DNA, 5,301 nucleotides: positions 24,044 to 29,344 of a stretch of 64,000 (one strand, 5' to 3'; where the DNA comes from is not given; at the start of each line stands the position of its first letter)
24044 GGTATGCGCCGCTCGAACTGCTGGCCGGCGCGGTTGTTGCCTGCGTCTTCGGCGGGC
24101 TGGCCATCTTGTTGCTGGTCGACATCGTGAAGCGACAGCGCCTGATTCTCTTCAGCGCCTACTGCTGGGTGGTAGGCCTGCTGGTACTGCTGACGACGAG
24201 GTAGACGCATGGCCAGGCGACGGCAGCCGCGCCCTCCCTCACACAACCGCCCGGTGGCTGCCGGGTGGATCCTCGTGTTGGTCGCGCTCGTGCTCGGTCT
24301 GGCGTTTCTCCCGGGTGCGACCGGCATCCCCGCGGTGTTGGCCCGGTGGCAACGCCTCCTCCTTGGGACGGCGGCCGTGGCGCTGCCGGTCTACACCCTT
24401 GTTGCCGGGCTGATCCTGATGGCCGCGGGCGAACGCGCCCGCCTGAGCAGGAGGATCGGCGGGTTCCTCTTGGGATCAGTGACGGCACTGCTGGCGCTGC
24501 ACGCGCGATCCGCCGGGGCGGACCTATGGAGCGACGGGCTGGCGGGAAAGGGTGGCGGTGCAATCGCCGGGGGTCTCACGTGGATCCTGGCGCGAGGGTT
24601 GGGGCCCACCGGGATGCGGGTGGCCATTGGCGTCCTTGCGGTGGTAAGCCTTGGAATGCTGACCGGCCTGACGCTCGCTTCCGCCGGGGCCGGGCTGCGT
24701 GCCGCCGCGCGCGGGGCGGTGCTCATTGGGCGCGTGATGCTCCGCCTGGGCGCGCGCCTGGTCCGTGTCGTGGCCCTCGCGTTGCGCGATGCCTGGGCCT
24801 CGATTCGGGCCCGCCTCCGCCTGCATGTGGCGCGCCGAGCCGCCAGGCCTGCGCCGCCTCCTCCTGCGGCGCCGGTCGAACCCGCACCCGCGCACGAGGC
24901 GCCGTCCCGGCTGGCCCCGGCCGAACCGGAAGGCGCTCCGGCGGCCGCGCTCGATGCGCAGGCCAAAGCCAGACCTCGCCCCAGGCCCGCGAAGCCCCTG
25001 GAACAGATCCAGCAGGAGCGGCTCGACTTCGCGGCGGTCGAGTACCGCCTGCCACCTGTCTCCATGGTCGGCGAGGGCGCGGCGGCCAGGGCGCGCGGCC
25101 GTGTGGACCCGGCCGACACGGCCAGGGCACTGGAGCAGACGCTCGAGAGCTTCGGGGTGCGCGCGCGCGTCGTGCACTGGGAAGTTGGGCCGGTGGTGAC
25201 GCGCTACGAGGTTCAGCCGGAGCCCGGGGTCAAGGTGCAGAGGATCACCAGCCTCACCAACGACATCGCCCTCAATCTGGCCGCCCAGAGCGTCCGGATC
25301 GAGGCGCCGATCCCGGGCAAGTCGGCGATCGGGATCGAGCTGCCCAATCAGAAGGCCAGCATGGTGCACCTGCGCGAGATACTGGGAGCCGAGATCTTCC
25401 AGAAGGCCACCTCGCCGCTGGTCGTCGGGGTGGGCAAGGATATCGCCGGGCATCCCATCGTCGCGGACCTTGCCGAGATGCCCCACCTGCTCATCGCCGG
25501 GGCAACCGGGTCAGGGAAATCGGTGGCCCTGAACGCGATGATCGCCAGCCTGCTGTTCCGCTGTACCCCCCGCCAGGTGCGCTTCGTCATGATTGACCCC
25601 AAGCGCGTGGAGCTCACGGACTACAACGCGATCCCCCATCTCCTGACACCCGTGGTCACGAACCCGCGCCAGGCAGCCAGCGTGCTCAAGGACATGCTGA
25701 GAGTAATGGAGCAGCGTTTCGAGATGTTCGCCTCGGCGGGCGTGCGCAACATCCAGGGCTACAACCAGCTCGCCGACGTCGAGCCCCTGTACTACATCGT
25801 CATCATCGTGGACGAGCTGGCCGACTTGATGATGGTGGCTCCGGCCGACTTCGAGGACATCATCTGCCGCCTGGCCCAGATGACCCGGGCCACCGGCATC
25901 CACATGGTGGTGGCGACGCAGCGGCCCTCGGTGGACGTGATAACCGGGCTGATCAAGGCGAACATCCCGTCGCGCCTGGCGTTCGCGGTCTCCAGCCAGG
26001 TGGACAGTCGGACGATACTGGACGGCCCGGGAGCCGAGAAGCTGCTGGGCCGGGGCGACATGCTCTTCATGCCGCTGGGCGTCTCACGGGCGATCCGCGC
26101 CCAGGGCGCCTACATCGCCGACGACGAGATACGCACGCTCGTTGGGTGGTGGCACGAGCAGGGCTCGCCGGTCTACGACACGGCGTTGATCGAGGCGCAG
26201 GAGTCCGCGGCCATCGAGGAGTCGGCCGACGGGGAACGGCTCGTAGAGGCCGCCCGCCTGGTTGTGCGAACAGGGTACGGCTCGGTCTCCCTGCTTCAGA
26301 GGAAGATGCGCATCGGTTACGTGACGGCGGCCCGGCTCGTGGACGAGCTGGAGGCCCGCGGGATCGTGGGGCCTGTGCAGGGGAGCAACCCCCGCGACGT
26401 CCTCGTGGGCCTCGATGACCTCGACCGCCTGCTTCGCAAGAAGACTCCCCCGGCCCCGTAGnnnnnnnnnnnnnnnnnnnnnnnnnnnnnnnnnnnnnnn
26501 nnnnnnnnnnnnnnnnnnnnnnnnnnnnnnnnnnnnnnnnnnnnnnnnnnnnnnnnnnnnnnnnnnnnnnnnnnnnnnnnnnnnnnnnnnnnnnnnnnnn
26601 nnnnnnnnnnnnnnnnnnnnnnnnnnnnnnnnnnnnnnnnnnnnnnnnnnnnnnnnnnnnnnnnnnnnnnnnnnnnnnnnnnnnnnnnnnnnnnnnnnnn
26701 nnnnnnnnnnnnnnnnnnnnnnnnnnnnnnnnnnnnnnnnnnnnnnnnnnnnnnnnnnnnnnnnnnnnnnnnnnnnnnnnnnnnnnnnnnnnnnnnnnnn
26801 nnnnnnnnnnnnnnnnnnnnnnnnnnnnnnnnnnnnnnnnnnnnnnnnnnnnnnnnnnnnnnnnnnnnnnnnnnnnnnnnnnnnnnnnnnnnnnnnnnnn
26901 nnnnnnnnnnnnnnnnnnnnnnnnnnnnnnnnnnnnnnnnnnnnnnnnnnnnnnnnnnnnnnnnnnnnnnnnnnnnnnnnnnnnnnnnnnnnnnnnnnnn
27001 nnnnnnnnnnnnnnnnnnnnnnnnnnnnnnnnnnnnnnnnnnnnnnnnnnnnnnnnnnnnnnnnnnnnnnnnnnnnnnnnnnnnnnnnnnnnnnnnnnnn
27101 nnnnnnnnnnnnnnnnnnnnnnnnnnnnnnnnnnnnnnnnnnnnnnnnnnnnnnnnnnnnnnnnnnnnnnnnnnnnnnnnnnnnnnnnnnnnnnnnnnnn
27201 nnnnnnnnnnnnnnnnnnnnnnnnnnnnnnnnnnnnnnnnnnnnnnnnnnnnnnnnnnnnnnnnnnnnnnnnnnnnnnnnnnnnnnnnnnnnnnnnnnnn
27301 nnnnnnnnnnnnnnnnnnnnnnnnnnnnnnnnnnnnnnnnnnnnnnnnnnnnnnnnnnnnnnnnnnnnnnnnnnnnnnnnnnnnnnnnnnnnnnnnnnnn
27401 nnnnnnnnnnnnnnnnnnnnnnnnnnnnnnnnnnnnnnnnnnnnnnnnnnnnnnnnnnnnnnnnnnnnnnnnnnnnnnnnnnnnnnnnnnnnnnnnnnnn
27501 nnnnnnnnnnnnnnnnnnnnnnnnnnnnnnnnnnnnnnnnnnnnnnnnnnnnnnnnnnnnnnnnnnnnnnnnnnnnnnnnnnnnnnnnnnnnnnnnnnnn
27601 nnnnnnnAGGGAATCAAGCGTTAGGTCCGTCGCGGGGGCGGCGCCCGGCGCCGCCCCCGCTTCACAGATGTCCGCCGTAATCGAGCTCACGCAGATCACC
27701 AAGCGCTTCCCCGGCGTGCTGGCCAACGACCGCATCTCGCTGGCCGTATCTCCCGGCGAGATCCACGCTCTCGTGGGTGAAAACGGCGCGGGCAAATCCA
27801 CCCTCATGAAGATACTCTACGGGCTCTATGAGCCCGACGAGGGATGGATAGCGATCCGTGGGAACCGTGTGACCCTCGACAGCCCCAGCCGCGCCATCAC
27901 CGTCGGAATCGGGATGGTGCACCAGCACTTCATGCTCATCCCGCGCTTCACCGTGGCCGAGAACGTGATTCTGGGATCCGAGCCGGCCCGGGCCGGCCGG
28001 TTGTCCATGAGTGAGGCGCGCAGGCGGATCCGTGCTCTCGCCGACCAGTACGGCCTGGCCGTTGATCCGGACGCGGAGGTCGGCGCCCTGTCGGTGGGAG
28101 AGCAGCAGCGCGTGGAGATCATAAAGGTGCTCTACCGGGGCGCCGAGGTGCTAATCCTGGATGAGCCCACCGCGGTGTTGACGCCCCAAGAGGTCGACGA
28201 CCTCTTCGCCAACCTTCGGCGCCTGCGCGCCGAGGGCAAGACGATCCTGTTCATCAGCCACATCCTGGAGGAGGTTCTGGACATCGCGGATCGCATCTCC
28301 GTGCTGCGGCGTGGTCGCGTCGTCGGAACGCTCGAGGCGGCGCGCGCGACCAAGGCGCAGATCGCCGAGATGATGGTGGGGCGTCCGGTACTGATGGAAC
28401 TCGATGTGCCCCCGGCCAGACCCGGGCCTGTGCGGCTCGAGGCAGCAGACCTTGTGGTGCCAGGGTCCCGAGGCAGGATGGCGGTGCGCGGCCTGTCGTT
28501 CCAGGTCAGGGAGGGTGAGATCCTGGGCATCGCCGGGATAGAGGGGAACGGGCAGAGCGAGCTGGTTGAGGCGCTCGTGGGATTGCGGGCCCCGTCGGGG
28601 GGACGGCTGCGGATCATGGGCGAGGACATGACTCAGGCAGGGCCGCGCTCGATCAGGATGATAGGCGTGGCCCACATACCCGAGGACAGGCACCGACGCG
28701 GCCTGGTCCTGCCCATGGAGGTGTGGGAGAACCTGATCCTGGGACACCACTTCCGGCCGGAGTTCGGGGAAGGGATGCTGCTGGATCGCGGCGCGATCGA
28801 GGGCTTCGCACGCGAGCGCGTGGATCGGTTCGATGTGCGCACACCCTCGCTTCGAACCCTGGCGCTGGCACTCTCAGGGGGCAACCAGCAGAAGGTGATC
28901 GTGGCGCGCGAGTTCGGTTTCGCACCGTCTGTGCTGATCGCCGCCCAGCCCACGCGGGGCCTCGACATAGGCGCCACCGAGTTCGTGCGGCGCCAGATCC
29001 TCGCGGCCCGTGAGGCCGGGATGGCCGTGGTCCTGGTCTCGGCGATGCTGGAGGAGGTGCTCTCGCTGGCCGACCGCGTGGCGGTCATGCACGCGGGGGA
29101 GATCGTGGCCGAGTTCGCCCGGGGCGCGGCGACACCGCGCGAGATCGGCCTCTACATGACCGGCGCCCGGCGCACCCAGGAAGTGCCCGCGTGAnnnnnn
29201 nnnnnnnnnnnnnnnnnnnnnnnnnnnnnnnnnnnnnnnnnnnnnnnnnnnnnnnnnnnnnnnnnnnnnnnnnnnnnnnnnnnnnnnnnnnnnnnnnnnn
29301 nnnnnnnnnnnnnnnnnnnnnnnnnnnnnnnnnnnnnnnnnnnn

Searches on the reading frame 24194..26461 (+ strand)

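Call 74: search_protein_families(library=pfam, proteins=[window:24194-26461:+], max_evalue=0.000001)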
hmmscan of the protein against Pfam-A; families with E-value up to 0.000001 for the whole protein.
window:24194-26461:+ (755 aa): 3 families
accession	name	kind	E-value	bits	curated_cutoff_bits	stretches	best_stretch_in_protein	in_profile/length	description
PF01580.24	FtsK_SpoIIIE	-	1.9e-66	224.1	24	1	393-580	2-221/221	FtsK/SpoIIIE family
PF17854.6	FtsK_alpha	-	5.4e-31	107.2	22.9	1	286-385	1-101/101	FtsK alpha domain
PF09397.16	FtsK_gamma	-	1.3e-21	76.5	30.6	1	681-738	5-62/63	Ftsk gamma domain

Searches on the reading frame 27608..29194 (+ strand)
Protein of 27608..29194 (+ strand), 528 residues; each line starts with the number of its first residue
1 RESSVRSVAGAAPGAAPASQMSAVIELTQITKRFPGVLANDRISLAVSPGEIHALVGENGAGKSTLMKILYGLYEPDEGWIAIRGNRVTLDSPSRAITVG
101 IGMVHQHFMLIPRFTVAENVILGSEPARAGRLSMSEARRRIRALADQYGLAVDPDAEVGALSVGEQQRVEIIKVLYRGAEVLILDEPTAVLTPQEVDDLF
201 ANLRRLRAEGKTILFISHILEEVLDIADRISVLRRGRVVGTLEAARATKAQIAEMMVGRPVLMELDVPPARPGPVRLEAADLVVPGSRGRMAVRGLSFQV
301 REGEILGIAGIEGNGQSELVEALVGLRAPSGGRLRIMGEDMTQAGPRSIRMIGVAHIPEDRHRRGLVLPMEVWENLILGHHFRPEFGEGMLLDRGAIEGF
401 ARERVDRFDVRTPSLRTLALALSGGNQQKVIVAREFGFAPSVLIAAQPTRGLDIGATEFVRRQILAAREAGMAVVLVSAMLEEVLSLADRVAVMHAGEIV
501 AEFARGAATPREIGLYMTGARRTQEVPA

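Call 74: search_protein_families(library=pfam, proteins=[window:27608-29194:+], max_evalue=0.000001)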
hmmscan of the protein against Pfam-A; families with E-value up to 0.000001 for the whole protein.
window:27608-29194:+ (528 aa): 1 family
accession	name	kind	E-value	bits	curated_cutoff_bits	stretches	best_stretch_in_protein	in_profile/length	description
PF00005.33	ABC_tran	-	1.3e-49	168.8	25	2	42-189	3-137/137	ABC transporter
